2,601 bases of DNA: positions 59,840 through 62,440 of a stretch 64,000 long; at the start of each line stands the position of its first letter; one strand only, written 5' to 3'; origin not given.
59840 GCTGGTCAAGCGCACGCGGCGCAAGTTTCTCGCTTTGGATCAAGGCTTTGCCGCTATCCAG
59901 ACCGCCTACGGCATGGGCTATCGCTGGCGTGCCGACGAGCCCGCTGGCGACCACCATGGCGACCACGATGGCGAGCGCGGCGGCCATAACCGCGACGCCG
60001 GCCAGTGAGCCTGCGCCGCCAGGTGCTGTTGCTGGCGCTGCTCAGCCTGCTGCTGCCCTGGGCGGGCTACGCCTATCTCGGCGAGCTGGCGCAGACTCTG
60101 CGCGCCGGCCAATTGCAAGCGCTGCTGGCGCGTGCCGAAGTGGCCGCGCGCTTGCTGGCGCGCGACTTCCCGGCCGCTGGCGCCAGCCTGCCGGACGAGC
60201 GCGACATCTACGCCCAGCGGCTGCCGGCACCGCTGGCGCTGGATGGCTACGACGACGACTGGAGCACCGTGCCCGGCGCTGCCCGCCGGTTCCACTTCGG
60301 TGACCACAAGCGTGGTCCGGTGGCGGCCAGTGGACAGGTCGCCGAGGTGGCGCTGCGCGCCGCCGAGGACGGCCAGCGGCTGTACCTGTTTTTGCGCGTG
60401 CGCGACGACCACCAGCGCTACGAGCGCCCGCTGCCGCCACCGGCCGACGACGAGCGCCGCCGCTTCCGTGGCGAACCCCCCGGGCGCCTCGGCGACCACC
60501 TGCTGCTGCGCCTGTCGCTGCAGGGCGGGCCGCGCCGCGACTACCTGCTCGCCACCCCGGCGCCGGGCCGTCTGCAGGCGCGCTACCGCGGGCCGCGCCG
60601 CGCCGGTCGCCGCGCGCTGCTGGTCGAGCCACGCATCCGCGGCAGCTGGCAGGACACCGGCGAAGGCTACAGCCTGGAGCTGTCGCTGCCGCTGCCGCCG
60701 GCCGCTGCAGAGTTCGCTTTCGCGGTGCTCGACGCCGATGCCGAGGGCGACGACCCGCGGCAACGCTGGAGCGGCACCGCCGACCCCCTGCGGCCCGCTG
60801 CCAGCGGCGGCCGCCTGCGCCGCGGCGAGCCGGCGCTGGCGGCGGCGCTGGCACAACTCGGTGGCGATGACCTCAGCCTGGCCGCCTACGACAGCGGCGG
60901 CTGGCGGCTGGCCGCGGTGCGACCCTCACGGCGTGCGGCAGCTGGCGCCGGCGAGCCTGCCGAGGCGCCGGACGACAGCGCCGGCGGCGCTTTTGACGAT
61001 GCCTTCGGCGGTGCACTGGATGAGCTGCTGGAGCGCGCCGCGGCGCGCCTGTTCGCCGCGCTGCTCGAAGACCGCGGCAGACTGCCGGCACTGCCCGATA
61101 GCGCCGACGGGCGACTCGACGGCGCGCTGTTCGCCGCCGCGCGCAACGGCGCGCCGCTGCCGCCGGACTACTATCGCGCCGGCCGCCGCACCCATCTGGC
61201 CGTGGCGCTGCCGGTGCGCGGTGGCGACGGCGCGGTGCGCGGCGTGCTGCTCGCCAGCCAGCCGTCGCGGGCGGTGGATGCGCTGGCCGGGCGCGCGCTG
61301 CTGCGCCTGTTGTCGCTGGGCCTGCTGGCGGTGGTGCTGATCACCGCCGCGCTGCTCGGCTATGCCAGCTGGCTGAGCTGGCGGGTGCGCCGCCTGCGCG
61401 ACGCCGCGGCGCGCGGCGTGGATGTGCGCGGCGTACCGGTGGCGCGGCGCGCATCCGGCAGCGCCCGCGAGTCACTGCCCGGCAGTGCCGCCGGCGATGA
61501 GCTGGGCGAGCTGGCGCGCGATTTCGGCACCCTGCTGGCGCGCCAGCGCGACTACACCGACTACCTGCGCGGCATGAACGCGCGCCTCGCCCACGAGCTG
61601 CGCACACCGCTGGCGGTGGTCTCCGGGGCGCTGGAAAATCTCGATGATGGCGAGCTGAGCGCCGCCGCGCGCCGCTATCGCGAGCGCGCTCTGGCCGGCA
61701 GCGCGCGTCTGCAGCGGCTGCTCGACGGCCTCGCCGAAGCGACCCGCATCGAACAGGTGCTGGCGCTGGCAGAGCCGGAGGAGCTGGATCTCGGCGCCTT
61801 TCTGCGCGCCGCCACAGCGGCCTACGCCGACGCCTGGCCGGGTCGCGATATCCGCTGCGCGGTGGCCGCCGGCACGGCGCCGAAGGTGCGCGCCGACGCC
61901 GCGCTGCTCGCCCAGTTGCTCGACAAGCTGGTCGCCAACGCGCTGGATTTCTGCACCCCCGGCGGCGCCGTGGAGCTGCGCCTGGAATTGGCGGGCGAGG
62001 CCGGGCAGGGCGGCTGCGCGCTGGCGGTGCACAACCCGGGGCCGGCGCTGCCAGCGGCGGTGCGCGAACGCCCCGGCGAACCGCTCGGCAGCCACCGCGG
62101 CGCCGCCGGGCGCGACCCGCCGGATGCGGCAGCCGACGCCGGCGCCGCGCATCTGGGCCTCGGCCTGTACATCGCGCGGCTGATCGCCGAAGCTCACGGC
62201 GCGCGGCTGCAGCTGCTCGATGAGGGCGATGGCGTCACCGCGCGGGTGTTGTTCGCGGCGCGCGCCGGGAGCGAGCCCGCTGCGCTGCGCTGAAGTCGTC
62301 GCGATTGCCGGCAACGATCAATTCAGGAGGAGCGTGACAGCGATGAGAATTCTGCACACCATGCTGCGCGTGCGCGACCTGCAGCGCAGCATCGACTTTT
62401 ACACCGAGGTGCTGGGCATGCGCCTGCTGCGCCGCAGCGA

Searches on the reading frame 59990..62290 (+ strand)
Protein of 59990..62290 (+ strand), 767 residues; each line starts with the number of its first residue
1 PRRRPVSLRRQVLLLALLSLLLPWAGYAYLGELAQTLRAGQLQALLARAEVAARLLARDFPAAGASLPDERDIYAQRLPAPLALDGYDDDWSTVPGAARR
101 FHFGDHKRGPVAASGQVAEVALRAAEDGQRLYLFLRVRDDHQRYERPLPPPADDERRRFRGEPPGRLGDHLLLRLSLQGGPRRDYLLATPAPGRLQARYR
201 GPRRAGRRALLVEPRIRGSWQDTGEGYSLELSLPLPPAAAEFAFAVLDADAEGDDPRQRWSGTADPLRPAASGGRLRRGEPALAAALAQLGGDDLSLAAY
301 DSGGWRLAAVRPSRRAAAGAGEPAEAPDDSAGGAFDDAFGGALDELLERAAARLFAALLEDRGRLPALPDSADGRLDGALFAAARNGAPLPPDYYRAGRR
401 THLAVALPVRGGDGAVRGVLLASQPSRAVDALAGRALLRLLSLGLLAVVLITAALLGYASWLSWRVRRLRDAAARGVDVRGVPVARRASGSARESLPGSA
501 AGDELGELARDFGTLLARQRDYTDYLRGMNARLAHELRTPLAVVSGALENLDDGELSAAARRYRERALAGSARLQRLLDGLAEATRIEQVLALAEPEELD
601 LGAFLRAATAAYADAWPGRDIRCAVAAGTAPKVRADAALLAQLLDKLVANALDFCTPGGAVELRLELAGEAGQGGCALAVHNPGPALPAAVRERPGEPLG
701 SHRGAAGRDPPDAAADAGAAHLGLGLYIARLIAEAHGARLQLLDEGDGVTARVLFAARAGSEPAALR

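Call 61: search_protein_families(library=pfam, proteins=[window:59990-62290:+], max_evalue=0.00001)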
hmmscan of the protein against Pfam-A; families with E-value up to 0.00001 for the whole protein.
window:59990-62290:+ (767 aa): 2 families
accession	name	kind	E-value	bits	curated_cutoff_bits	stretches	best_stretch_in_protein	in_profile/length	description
PF00512.31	HisKA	-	3.6e-12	46.6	26.9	1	527-589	3-65/66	His Kinase A (phospho-acceptor) domain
PF02518.31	HATPase_c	-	1.7e-10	41.8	26.4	1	636-753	2-105/111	Histidine kinase-, DNA gyrase B-, and HSP90-like ATPase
